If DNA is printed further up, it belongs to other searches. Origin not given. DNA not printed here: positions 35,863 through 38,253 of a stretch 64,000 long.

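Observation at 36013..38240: TPR-fused SAM methyltransferase lies antisense between fliD and fliS and is wired into the sigma54 flagellar cascade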

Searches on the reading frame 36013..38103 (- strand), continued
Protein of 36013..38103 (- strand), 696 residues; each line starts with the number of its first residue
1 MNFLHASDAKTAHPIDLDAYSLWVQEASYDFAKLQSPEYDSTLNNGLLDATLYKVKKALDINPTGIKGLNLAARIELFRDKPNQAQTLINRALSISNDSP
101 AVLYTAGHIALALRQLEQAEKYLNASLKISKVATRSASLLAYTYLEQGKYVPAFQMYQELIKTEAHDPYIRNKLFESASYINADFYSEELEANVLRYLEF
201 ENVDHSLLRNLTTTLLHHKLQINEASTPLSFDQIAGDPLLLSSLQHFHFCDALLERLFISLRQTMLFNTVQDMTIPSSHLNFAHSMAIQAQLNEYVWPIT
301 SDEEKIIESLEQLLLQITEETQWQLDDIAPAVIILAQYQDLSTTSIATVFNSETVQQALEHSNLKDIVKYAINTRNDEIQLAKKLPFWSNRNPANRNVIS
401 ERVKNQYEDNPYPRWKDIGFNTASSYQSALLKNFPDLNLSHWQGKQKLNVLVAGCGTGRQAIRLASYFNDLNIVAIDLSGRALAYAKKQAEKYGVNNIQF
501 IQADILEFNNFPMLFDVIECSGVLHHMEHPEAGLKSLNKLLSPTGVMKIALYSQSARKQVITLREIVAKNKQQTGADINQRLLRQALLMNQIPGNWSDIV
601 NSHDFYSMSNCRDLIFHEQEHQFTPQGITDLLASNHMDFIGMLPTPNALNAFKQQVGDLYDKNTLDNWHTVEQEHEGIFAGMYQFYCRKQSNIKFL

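Call 11: search_solved_structures(query=A1, max_evalue=0.01, show_alignments=4)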
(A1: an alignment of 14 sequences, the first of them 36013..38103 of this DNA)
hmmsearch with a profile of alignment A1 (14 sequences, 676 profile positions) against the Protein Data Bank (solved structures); distinct sequences matched with E-value up to 0.01: 141 (the best 60 are shown).
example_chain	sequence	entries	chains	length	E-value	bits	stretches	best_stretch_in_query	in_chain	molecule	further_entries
9qhb_A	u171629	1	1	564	4.7e-36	127.6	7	43-151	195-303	Engineered tetratricopeptide repeat protein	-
8hkr_A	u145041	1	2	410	6e-24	87.6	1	429-627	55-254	Protein lysine methyltransferase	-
9qhc_A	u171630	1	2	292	3.2e-22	81.9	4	49-151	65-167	Engineered tetratricopeptide repeat protein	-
3mgg_A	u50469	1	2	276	1.7e-20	76.2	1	434-535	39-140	Methyltransferase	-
8bu0_A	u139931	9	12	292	2.1e-20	75.9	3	49-154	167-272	Consensus tetratricopeptide repeat protein | Crystal structure of an 8-repeat consensus TPR superhelix with Zinc. | Monomer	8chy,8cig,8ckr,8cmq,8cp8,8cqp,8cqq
7obi_A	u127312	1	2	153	3.2e-12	48.8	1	36-154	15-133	CTPR-rv4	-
5dse_A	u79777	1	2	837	3.5e-11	45.4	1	65-168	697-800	Tetratricopeptide repeat protein 7B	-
9b9g_D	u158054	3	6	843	3.6e-11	45.4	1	65-168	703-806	Tetratricopeptide repeat protein 7B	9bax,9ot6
6bq1_B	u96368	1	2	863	4e-11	45.2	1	65-168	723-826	Tetratricopeptide repeat protein 7B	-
6eou_A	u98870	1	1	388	6.3e-11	44.5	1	36-155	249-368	UDP-N-acetylglucosamine--peptide N-acetylglucosaminyltransferase 110 kDa subunit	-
1w3b_A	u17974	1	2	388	7.1e-11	44.4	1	36-155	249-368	UDP-N-ACETYLGLUCOSAMINE--PEPTIDE N-ACETYLGLUCOSAMINYLTRANSFERASE 110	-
3bus_A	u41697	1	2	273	1.1e-10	43.8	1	429-538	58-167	Methyltransferase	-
7ntf_A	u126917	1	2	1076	1.1e-10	43.7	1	37-155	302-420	Isoform 1 of UDP-N-acetylglucosamine--peptide N-acetylglucosaminyltransferase 110 kDa subu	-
8joz_A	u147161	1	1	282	1.2e-10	43.6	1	429-540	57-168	tRNA 5-carboxymethoxyuridine methyltransferase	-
4htf_A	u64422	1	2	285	1.2e-10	43.6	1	429-540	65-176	S-adenosylmethionine-dependent methyltransferase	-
5doo_A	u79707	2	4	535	7.9e-09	37.6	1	390-560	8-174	protein lysine methyltransferase 2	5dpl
5dnk_A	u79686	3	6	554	1.4e-06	30.2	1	391-578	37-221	protein lysine methyltransferase 1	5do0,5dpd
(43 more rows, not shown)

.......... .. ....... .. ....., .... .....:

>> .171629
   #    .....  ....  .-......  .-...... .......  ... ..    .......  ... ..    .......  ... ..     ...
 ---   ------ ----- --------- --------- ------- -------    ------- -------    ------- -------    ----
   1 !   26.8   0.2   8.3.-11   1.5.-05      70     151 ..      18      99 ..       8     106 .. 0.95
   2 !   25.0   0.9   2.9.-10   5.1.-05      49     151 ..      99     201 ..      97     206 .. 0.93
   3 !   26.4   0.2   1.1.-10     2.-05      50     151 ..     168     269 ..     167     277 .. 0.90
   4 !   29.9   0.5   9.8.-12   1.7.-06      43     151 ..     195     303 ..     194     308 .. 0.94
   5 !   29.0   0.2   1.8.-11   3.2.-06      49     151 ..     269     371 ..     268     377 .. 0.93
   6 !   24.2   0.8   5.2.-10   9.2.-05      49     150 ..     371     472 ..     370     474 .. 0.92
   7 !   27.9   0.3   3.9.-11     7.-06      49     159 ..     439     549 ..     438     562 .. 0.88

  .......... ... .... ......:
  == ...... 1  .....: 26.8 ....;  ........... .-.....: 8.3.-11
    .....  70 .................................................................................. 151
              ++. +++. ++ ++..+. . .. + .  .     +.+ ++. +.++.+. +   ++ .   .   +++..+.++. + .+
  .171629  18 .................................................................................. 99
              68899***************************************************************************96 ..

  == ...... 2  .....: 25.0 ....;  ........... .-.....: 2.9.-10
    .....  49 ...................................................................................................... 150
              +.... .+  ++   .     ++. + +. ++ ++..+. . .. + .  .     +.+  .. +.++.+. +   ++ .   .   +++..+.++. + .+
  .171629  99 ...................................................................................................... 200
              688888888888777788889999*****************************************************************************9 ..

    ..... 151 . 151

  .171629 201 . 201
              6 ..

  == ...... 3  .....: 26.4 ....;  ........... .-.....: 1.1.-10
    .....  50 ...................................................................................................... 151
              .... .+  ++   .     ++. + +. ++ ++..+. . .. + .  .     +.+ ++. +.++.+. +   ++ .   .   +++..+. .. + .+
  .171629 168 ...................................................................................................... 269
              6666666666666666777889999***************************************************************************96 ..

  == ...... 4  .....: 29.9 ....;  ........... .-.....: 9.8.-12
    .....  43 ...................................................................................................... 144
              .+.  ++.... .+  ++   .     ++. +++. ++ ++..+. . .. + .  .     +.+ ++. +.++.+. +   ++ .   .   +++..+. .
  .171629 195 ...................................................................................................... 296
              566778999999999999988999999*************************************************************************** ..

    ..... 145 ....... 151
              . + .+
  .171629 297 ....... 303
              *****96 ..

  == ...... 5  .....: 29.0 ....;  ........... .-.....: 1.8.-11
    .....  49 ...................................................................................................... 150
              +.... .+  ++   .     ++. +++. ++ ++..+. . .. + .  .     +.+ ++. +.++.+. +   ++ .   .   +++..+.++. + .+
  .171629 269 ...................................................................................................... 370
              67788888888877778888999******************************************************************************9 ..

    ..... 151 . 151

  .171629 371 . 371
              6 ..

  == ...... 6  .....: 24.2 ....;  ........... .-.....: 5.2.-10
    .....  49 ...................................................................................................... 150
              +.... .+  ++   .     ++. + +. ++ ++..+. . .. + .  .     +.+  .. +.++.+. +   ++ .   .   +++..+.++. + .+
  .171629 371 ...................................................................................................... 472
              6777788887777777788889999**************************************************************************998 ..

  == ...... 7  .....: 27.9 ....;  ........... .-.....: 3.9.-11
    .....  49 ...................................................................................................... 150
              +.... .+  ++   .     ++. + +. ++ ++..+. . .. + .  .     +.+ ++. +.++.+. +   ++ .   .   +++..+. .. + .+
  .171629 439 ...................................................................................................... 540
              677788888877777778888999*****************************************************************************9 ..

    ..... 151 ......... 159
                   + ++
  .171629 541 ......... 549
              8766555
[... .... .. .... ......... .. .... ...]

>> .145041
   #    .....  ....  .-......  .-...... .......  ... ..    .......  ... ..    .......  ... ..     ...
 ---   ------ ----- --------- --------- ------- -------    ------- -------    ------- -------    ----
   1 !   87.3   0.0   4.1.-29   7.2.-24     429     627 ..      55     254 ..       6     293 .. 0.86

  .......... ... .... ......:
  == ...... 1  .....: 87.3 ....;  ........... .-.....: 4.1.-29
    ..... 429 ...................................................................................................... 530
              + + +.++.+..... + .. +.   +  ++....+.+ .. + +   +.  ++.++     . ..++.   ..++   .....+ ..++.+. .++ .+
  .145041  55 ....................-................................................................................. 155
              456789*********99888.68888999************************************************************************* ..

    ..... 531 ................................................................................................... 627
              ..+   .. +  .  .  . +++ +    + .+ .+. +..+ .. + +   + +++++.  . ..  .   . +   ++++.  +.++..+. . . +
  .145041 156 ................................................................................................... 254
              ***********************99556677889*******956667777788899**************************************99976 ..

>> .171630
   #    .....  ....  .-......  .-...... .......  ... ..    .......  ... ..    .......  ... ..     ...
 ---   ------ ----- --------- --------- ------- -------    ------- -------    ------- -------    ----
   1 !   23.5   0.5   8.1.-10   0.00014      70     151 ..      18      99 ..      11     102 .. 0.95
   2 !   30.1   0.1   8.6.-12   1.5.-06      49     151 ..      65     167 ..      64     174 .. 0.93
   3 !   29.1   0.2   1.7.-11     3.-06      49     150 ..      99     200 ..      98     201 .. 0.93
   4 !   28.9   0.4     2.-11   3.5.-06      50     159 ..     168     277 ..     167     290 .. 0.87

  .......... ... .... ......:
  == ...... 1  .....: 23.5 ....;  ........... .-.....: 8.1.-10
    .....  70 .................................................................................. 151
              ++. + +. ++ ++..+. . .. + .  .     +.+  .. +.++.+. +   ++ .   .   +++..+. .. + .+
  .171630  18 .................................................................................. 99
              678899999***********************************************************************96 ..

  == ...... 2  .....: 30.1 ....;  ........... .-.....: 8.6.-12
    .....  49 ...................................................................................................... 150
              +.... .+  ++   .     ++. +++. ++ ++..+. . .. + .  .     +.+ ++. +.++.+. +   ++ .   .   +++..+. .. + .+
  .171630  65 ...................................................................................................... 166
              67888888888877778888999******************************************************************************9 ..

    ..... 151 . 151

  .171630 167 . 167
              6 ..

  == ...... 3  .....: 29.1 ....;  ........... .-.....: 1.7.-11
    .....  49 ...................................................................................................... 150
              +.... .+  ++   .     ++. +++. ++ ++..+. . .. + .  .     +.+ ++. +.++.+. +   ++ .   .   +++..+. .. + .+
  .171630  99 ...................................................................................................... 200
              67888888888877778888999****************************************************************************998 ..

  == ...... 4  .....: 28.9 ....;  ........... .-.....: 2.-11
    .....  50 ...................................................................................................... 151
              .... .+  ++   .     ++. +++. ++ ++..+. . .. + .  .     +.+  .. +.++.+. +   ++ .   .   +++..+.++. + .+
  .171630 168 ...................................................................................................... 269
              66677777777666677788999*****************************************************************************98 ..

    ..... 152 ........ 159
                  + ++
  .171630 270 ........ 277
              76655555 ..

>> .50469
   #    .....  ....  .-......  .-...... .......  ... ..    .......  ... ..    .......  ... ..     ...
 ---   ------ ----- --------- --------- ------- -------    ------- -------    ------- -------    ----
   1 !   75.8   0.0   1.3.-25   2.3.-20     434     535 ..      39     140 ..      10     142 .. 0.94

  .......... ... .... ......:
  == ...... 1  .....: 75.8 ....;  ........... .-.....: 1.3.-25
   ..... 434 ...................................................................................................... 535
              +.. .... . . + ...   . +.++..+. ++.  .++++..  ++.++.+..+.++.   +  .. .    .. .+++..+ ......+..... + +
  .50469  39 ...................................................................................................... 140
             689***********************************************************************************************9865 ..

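Call 29: predict_structure(alignment_id=A2)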
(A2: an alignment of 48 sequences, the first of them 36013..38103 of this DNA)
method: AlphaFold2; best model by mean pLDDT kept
length: 696 residues; sequences in the alignment: 48
mean_pLDDT: 88.3   pTM: 0.83
mean pLDDT of the five models: 88.3, 87.4, 87.1, 85.9, 85.4
residues with pLDDT >= 90: 415; 70-90: 246; 50-70: 22; < 50: 13
segments of 3 or more residues with pLDDT < 50: 1-11
pLDDT, mean of each block of 10 residues (from residue 1): 35 74 94 75 71 94 94 92 94 94 95 91 93 85 92 95 88 92 94 95 88 95 84 94 93 92 89 84 95 91 92 91 88 93 90 87 89 90 91 74 83 71 82 85 85 87 91 94 93 91 92 95 87 95 94 90 90 88 90 90 89 82 94 95 89 90 93 86 92 54
secondary structure, 60 per line:
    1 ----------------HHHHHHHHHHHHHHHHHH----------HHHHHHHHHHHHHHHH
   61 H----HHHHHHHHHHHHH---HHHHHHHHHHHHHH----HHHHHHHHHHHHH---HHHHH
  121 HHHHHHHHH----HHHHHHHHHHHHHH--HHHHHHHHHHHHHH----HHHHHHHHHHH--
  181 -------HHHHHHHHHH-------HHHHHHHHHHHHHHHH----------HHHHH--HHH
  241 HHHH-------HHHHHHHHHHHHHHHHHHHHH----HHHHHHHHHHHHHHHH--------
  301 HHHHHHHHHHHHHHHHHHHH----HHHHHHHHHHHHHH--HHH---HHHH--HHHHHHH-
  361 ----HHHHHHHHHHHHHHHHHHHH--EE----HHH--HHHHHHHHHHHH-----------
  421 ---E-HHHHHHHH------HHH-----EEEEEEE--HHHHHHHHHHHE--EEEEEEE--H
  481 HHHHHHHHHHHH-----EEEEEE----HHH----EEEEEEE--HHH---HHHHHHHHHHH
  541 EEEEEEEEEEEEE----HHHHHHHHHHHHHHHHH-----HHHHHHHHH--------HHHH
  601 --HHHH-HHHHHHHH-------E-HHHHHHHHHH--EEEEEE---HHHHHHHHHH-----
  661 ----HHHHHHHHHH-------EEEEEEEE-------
elements in order (helices of 4 or more, strands of 3 or more residues): H17-34 H45-61 H66-78 H82-95 H100-112 H116-129 H134-147 H150-163 H168-178 H188-197 H205-220 H231-235 H238-244 H252-272 H277-292 H301-320 H325-338 H347-350 H353-359 H365-384 H398-409 H426-433 E448-454 H457-467 E471-477 H480-492 E498-503 E515-521 H530-540 E541-553 H558-574 H580-588 H597-600 H603-606 H608-615 H625-634 E637-642 H646-655 H665-674 E682-689

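Call 33: fold_search(model_id=the predicted structure, library=pdb)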
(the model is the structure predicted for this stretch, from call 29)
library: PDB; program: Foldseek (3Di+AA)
matches with E <= 10: 1941; with E <= 0.001: 723
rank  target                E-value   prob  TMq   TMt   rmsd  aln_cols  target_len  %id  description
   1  8hkr_B                1.0e-11  1.00  0.31  0.54   4.5       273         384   23  Crystal Structure of Histone H3 Lysine 79 (H3K79) Methyltransferase Rv2067c from Mycobacterium tuberculosis (released 2023-10-18)
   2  8hkr_A                8.1e-11  1.00  0.31  0.54   4.5       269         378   23  Crystal Structure of Histone H3 Lysine 79 (H3K79) Methyltransferase Rv2067c from Mycobacterium tuberculosis (released 2023-10-18)
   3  5dpl_B                1.5e-09  1.00  0.30  0.40   5.9       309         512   21  The structure of PKMT2 from Rickettsia typhi in complex with AdoHcy (released 2016-08-10)
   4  5do0_B                1.9e-09  1.00  0.29  0.38   6.3       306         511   16  The structure of PKMT1 from Rickettsia prowazekii (released 2016-08-10)
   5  5dpl_A                2.0e-09  1.00  0.27  0.35   6.0       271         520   19  The structure of PKMT2 from Rickettsia typhi in complex with AdoHcy (released 2016-08-10)
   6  5dnk_A                2.8e-09  1.00  0.29  0.39   5.6       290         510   17  The structure of PKMT1 from Rickettsia prowazekii in complex with AdoHcy (released 2016-08-10)
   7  5dnk_B                4.1e-09  1.00  0.29  0.39   5.6       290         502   17  The structure of PKMT1 from Rickettsia prowazekii in complex with AdoHcy (released 2016-08-10)
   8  5doo_A                4.4e-09  1.00  0.27  0.36   5.6       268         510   19  The structure of PKMT2 from Rickettsia typhi (released 2016-08-10)
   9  5doo_B                8.2e-09  1.00  0.30  0.39   4.7       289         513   18  The structure of PKMT2 from Rickettsia typhi (released 2016-08-10)
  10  3mgg_A                8.6e-09  1.00  0.20  0.51  10.7       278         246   20  Crystal Structure of Methyl Transferase from Methanosarcina mazei (released 2010-04-21)
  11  5do0_A                1.5e-08  1.00  0.28  0.37   5.9       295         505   17  The structure of PKMT1 from Rickettsia prowazekii (released 2016-08-10)
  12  3mgg_B                2.4e-08  1.00  0.21  0.51  11.4       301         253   20  Crystal Structure of Methyl Transferase from Methanosarcina mazei (released 2010-04-21)
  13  7yea_A                5.0e-08  1.00  0.23  0.16  30.8       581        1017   12  Human O-GlcNAc transferase Dimer (released 2023-07-12)
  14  7yeh_A                1.6e-07  1.00  0.23  0.16  29.6       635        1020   12  Cryo-EM structure of human OGT-OGA complex (released 2023-07-12)
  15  4htf_B                2.1e-07  1.00  0.23  0.59  14.7       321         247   19  Crystal structure of S-adenosylmethionine-dependent methyltransferase from Escherichia coli in complex with S-adenosyl (released 2012-11-21)
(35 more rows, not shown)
